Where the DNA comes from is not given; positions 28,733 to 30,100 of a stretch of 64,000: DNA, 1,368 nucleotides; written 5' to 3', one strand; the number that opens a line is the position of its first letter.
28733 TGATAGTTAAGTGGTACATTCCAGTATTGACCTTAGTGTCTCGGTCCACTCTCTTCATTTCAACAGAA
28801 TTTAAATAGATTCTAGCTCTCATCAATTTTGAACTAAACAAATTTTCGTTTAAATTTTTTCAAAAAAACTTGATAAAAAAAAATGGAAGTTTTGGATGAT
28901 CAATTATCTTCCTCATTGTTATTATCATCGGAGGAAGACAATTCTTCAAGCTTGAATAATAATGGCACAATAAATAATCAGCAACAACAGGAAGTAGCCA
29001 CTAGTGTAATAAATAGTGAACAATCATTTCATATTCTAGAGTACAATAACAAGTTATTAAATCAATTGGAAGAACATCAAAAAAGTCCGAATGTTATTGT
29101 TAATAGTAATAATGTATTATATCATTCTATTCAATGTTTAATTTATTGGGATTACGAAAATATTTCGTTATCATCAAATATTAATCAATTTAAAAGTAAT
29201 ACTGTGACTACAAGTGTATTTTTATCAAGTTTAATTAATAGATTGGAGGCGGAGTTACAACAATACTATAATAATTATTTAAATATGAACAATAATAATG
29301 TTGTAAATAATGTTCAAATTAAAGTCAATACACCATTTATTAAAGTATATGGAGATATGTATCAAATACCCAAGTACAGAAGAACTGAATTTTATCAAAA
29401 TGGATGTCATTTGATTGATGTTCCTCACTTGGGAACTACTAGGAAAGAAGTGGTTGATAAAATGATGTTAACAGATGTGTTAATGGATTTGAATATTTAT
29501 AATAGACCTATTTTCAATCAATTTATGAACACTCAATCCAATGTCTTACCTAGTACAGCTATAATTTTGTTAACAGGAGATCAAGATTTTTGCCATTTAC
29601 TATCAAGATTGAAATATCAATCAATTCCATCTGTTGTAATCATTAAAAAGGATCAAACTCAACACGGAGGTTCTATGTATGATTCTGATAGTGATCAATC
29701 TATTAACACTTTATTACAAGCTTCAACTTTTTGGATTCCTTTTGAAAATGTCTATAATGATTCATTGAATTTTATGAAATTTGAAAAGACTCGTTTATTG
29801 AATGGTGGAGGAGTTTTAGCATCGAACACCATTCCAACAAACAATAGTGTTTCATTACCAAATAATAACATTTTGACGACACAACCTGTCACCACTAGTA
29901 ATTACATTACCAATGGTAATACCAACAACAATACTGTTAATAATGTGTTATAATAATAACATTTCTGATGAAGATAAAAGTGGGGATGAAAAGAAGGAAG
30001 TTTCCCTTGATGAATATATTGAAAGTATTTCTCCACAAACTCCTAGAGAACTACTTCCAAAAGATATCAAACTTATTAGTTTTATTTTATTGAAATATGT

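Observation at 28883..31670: NYN ribonuclease + tandem LOTUS/OST-HTH domain gene (MARF1/limkain-b1-like), split by a 34-nt intron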

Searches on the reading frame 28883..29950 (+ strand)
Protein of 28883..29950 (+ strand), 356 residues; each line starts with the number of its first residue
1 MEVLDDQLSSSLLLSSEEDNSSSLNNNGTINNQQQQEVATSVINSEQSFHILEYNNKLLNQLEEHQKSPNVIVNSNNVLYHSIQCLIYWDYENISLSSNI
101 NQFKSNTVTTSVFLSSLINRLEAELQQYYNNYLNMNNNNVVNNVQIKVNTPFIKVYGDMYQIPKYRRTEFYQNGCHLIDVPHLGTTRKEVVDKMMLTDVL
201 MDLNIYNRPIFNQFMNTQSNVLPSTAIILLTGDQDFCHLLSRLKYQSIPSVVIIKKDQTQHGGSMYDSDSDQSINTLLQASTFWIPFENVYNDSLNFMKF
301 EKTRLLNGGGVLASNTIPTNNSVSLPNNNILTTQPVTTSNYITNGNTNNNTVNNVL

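Call 6: search_protein_families(library=pfam, proteins=[window:28883-29950:+], max_evalue=1)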
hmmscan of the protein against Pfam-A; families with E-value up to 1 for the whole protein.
window:28883-29950:+ (356 aa): 2 families
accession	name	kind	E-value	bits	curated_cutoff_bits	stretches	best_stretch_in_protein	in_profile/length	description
PF01936.24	NYN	-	4.5e-05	24.4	24.2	1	87-254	4-124/145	NYN domain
PF21443.2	G3P_pilus-bind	-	0.0062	17.1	27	1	185-234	28-77/105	G3P, pilus binding domain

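Call 11: list_cluster_members(proteins=[window:28883-29950:+, window:29913-31667:+, window:14012-16243:+, window:19860-21776:-, window:40979-42790:-, window:58521-61859:+, window:8792-9997:-, window:23321-24415:+])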
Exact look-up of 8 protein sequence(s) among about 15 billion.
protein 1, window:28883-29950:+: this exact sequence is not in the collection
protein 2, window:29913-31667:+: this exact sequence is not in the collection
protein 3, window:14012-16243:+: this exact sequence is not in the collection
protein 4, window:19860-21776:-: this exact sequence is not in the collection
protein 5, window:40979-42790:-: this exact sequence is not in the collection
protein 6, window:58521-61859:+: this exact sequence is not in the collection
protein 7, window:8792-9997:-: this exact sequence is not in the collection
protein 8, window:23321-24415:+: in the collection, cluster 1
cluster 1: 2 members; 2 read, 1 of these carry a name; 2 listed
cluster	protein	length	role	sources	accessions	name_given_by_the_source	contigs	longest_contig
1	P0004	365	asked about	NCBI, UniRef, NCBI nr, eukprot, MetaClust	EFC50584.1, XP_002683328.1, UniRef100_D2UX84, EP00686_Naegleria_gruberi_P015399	syntaxin [Naegleria gruberi] | Syntaxin n=1 Tax=Naegleria gruberi TaxID=5762 RepID=D2UX84_NAEGR | XP_002683328.1 syntaxin [Naegleria gruberi]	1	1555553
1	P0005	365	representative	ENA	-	-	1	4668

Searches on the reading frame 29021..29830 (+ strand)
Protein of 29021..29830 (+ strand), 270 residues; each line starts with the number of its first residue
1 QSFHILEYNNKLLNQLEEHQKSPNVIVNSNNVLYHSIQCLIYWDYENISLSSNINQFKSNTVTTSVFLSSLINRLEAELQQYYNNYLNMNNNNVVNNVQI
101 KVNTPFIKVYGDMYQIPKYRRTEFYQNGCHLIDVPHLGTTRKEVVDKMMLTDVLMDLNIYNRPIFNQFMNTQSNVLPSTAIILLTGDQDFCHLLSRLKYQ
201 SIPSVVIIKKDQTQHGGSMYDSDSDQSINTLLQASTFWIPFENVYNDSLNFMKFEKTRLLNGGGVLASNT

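Call 35: predict_structure(alignment_id=A3)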
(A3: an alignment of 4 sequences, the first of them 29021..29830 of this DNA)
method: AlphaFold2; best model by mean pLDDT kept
length: 270 residues; sequences in the alignment: 4
mean_pLDDT: 69.2   pTM: 0.70
mean pLDDT of the five models: 69.2, 64.3, 62.4, 61.6, 56.4
residues with pLDDT >= 90: 21; 70-90: 140; 50-70: 51; < 50: 58
segments of 3 or more residues with pLDDT < 50: 1-4, 20-30, 53-59, 137-139, 161-174, 213-224, 266-270
pLDDT, mean of each block of 10 residues (from residue 1): 47 57 39 79 81 46 85 90 76 63 86 82 88 67 76 72 36 58 80 77 79 42 55 83 86 83 54
secondary structure, 60 per line:
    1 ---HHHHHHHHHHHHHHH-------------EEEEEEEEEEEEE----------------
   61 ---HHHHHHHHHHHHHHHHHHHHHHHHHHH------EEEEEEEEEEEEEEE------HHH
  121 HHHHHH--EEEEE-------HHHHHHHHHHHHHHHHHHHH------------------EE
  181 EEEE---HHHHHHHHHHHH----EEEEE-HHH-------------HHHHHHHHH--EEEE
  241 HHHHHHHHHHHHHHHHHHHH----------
elements in order: H4-18 E32-44 H64-90 E97-111 H118-126 E129-133 H141-160 E179-184 H188-199 E204-208 H226-234 E237-240 H241-260

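Call 40: fold_search(model_id=the predicted structure, library=pdb)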
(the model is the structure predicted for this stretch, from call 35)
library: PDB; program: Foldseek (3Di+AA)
matches with E <= 10: 1059; with E <= 0.001: 5
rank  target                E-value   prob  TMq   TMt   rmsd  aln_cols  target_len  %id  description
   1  6fdl_B                1.7e-06  1.00  0.47  0.81   4.2       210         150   11  Crystal structure of the NYN domain of human MARF1 (released 2018-11-07)
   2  5yaa_D                5.1e-06  1.00  0.46  0.79   4.4       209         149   13  Crystal structure of Marf1 NYN domain from Mus musculus (released 2018-10-03)
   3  6fdl_A                8.0e-06  1.00  0.47  0.81   4.1       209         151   12  Crystal structure of the NYN domain of human MARF1 (released 2018-11-07)
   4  5yaa_A                2.7e-05  1.00  0.46  0.79   4.4       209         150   13  Crystal structure of Marf1 NYN domain from Mus musculus (released 2018-10-03)
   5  5yaa_C                6.1e-05  1.00  0.46  0.81   4.6       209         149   10  Crystal structure of Marf1 NYN domain from Mus musculus (released 2018-10-03)
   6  1sul_B                1.7e-02  0.51  0.24  0.31  11.9       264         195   14  Crystal Structure of the apo-YsxC (released 2004-05-25)
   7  6lfn_B                2.3e-02  0.63  0.27  0.18   9.7       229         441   10  Crystal structure of LpCGTb (released 2020-11-18)
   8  9han_A                2.9e-02  0.23  0.22  0.24  15.1       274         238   12  Bovine collagen VI local refinement of C-terminal region (released 2025-08-20)
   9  6nr3_A                3.3e-02  0.60  0.31  0.12  12.2       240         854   12  Cryo-EM structure of the TRPM8 ion channel in complex with high occupancy icilin, PI(4,5)P2, and calcium (released 2019-02-20)
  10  8ged_A                3.5e-02  0.16  0.20  0.20  22.5       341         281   11  CryoEM structure of beta-2-adrenergic receptor in complex with nucleotide-free Gs heterotrimer (#14 of 20) (released 2024-03-06)
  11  1uqr_D                3.8e-02  0.69  0.28  0.44  12.9       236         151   10  Type II 3-dehydroquinate dehydratase (DHQase) from Actinobacillus pleuropneumoniae (released 2003-10-30)
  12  3euw_A                3.8e-02  0.57  0.23  0.20   8.9       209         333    6  Crystal Structure of a Myo-inositol dehydrogenase from Corynebacterium glutamicum ATCC 13032 (released 2008-10-21)
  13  1svw_A                3.8e-02  0.41  0.25  0.32  16.0       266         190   14  Crystal Structure of YsxC complexed with GMPPNP (released 2004-05-25)
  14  8slw_A                4.0e-02  0.28  0.25  0.10  16.1       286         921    9  Cryo-EM structure of the rat TRPM5 channel in 2mM calcium, high-4 (released 2024-07-03)
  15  8sla_A                4.0e-02  0.25  0.26  0.11  13.7       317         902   10  Cryo-EM structure of the rat TRPM5 channel in trace calcium, trace-2 (released 2024-07-03)
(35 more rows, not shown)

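Call 51: find_homologous_proteins(query=A6, max_evalue=0.01)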
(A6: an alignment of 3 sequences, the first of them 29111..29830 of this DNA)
Query A6 (3 sequences): 6737 candidates shared short words with the query, none scored E <= 0.01.
